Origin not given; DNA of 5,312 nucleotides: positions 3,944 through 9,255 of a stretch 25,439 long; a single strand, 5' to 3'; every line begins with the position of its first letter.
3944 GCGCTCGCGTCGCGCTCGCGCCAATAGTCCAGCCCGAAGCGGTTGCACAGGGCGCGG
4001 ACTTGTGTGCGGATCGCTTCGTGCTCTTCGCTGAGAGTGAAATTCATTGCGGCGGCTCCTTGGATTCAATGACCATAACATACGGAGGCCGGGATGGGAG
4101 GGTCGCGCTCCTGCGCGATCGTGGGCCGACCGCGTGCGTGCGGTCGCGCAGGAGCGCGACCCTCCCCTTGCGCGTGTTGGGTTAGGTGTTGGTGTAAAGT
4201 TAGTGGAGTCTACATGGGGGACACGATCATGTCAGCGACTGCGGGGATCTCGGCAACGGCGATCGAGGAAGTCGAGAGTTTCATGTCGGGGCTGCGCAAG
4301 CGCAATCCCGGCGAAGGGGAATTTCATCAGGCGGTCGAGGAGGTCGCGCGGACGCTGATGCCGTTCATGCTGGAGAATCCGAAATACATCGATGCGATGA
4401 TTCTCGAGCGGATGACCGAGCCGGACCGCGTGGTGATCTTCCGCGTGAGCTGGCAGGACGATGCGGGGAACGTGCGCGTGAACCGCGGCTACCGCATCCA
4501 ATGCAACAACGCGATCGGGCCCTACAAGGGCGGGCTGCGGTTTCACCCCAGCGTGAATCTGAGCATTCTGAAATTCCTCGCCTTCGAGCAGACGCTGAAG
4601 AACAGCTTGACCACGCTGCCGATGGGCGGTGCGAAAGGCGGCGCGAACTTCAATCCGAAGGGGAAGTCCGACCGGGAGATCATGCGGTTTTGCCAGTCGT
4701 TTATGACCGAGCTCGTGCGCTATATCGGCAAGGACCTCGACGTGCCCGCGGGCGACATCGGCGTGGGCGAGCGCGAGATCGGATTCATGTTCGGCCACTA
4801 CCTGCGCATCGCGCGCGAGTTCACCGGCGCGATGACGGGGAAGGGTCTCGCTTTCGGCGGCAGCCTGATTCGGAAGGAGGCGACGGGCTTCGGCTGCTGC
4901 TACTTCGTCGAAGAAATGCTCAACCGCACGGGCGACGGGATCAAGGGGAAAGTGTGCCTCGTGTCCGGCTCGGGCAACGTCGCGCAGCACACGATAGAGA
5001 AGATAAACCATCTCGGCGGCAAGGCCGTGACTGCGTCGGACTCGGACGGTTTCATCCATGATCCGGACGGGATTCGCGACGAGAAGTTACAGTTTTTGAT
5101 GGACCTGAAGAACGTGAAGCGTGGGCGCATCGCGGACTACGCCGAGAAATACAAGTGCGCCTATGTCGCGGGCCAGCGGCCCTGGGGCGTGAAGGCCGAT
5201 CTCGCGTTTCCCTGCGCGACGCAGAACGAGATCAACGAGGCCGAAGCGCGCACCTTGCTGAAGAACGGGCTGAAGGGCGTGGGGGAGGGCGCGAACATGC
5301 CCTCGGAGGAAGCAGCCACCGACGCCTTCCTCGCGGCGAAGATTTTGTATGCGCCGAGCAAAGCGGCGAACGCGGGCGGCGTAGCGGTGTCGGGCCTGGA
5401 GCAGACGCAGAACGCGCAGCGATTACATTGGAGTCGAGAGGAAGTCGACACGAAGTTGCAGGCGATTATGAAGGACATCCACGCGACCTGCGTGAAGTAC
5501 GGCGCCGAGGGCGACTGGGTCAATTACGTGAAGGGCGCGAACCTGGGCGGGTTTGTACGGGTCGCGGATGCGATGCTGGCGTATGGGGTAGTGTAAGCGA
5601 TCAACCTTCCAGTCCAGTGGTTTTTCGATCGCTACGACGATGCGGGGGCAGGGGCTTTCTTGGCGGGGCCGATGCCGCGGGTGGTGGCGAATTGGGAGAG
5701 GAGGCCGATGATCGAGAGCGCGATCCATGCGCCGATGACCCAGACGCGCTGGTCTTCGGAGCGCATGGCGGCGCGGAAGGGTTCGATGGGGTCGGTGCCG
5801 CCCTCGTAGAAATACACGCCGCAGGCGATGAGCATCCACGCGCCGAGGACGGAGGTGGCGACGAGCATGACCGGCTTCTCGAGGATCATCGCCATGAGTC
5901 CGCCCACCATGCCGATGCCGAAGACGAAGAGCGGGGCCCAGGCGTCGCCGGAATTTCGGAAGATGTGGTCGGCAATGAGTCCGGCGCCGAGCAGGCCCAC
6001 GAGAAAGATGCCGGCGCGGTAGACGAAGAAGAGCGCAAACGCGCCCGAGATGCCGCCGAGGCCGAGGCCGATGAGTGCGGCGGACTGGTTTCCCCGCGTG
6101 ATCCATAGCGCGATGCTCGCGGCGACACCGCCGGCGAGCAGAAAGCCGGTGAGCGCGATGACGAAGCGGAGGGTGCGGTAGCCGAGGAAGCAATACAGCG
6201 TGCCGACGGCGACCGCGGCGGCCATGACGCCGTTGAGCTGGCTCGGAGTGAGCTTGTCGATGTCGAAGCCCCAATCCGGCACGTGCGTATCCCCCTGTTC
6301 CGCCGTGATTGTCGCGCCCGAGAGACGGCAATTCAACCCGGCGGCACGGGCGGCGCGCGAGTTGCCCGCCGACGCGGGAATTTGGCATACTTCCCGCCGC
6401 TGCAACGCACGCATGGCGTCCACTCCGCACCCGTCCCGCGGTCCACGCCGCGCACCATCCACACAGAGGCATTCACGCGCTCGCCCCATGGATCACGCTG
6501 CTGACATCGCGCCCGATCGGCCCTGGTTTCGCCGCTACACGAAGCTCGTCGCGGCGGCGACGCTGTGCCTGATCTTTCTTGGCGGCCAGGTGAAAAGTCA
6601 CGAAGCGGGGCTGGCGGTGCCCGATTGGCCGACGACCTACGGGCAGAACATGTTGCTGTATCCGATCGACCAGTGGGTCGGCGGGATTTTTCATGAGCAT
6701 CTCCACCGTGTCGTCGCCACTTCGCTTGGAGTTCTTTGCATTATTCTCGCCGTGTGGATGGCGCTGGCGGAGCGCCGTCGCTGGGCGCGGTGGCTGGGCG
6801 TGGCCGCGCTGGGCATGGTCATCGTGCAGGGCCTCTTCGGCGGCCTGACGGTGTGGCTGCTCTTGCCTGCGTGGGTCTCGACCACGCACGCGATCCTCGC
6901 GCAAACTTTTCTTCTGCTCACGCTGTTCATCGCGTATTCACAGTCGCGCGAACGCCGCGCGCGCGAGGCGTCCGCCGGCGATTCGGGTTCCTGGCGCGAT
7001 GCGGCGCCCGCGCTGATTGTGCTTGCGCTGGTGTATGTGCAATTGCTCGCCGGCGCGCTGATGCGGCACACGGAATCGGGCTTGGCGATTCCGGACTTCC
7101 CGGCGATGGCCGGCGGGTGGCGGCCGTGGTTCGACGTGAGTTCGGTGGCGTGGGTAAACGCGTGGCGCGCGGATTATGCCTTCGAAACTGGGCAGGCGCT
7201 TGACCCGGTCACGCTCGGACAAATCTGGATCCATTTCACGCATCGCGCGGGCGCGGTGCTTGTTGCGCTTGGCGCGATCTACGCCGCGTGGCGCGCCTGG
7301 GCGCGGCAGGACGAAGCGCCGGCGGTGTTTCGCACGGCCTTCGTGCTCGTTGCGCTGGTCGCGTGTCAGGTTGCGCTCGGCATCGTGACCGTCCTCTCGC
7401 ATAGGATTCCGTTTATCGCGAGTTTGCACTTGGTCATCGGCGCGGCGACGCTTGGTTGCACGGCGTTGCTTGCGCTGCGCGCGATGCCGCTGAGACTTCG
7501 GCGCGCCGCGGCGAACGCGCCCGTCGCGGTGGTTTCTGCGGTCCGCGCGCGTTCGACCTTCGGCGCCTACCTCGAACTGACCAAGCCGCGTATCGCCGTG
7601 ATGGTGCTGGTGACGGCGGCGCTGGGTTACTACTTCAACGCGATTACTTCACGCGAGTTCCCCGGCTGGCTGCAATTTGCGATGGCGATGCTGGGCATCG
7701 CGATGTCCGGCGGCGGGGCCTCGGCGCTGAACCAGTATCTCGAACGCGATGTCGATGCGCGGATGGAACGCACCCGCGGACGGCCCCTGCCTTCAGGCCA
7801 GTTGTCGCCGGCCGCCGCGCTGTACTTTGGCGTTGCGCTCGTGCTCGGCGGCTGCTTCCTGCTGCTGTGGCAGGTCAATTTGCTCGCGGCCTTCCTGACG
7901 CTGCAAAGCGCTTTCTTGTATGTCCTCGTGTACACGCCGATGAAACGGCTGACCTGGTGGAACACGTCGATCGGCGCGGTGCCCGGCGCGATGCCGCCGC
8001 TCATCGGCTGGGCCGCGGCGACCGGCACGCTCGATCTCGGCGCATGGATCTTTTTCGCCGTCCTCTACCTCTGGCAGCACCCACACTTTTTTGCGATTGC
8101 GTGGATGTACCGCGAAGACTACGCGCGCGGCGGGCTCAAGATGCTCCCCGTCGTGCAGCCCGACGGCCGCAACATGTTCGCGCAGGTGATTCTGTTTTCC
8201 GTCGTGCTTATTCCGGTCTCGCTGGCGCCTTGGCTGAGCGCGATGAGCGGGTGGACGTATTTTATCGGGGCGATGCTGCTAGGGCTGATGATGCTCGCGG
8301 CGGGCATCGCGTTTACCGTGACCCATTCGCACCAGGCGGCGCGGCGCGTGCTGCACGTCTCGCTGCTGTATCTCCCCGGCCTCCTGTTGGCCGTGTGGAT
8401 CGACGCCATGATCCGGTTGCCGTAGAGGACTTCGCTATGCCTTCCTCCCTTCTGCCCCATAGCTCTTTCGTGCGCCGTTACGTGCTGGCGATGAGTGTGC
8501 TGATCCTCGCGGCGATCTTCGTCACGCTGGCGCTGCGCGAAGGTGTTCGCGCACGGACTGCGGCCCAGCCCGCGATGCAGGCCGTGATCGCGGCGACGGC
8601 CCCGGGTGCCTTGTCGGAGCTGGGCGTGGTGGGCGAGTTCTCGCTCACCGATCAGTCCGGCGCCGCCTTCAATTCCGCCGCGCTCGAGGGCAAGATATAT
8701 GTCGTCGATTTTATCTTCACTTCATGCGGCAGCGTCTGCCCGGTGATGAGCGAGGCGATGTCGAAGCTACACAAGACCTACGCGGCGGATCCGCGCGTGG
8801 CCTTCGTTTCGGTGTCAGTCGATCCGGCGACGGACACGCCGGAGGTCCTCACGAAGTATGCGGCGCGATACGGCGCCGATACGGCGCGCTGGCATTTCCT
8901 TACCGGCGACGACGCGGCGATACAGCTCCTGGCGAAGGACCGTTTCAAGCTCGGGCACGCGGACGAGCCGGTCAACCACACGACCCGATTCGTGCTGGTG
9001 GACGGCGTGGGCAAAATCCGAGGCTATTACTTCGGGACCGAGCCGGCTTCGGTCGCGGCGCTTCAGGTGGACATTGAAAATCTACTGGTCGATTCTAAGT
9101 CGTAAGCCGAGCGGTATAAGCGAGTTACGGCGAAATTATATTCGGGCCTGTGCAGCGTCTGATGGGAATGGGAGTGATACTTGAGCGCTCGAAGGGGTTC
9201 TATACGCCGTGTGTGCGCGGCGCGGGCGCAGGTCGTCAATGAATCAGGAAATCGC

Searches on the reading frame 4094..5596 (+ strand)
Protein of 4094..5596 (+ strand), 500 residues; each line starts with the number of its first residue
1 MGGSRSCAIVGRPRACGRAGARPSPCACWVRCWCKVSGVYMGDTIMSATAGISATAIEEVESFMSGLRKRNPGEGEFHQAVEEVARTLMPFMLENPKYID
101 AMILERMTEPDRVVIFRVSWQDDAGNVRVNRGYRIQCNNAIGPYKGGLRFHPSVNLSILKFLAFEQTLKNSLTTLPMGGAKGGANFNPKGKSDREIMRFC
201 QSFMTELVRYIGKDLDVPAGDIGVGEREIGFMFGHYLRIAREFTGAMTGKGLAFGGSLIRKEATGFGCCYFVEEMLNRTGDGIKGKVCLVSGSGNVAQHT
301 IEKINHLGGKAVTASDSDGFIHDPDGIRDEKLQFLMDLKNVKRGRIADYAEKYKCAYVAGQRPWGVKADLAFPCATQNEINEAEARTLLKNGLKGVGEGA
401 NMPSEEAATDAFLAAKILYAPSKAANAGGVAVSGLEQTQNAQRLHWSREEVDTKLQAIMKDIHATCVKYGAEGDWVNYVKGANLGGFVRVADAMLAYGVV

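Call 14: search_protein_families(library=pfam, proteins=[window:4094-5596:+], max_evalue=0.001)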
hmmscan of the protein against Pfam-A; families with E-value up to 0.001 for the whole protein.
window:4094-5596:+ (500 aa): 2 families
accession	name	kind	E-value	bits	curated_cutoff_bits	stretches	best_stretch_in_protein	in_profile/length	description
PF00208.27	ELFV_dehydrog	-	7.5e-84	281.6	23.4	1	255-498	1-241/241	Glutamate/Leucine/Phenylalanine/Valine dehydrogenase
PF02812.23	ELFV_dehydrog_N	-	2.3e-51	173.3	25.3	1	110-236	1-127/129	Glu/Leu/Phe/Val dehydrogenase, dimerisation domain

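Call 63: find_homologous_proteins(query=window:4094-5596:+, max_evalue=1e-50)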
Query window:4094-5596:+ (500 aa): 8000 proteins with E <= 1e-50 among 8000 candidates; the best 120 are listed.
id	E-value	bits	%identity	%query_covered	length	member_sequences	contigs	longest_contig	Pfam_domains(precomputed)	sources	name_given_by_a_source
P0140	0.0e+0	1050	100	92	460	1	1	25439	PF02812.24,PF00208.28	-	-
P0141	7.2e-288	973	93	91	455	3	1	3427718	PF02812.24,PF00208.28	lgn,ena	-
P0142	1.2e-279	946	91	91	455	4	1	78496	PF02812.24,PF00208.28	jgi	jgi:glutamate dehydrogenase/leucine dehydrogenase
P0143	6.5e-276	934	89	91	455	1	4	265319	PF02812.24,PF00208.28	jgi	-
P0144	7.6e-276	934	90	91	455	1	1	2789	PF02812.24,PF00208.28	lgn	-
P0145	1.6e-275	933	89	91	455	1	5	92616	PF02812.24,PF00208.28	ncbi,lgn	-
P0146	6.4e-272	921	88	91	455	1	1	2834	PF02812.24,PF00208.28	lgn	-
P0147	1.2e-251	854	84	90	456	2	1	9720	PF02812.24,PF00208.28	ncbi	-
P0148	1.2e-251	854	81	91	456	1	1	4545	PF02812.24,PF00208.28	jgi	jgi:glutamate dehydrogenase/leucine dehydrogenase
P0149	1.7e-246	837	78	92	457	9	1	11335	PF02812.24,PF00208.28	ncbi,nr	ncbi:MAG: NADP-specific glutamate dehydrogenase [Candidatus Hydrogenedentes bacterium]|nr:NADP-speci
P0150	4.3e-245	832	80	89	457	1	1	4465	PF02812.24,PF00208.28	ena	-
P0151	7.9e-245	831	78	91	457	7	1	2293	PF02812.24,PF00208.28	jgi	-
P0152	1.1e-244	831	78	91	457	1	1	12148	PF02812.24,PF00208.28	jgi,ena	-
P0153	1.5e-243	827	79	91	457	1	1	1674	PF02812.24,PF00208.28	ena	-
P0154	2.4e-241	820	80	87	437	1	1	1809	PF02812.24,PF00208.28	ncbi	-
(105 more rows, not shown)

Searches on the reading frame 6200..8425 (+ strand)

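Call 14: search_protein_families(library=pfam, proteins=[window:6200-8425:+], max_evalue=0.001)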
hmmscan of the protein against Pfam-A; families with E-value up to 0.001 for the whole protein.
window:6200-8425:+ (741 aa): 3 families
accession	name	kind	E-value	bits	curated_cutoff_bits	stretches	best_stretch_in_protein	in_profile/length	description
PF01040.23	UbiA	-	2e-56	191.5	34.2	1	470-718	2-244/250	UbiA prenyltransferase family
PF02628.20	COX15-CtaA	-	2.1e-38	132.6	29.9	1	112-420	2-320/322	Cytochrome oxidase assembly protein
PF19728.4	DUF6220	-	0.00065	20.4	29.8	1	168-212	18-62/66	Family of unknown function (DUF6220)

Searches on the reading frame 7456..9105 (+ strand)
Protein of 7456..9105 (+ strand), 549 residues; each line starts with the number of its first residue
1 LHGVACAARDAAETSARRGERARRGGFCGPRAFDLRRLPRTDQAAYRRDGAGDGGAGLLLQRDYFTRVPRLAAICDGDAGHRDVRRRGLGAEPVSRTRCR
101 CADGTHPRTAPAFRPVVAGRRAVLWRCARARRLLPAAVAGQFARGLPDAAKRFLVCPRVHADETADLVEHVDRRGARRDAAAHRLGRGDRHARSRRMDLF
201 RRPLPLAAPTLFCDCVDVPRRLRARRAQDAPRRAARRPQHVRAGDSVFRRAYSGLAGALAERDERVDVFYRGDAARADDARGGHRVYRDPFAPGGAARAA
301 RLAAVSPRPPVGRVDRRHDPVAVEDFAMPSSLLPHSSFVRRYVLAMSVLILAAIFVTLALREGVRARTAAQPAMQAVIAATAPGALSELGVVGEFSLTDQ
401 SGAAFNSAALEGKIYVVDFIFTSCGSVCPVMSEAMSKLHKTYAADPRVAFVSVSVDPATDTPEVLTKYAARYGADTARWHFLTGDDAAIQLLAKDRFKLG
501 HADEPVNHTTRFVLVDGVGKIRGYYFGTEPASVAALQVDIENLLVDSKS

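Call 14: search_protein_families(library=pfam, proteins=[window:7456-9105:+], max_evalue=0.001)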
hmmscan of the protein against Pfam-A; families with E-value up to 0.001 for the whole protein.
window:7456-9105:+ (549 aa): 3 families
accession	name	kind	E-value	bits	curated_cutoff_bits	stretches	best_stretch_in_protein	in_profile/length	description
PF02630.20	SCO1-SenC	-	1.6e-26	93.3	22.8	1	393-520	2-133/134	SCO1/SenC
PF00578.27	AhpC-TSA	-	2.5e-05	24.7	26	1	394-469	7-81/124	AhpC/TSA family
PF08534.16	Redoxin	-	0.00085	19.6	26.6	0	394-531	8-138/148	Redoxin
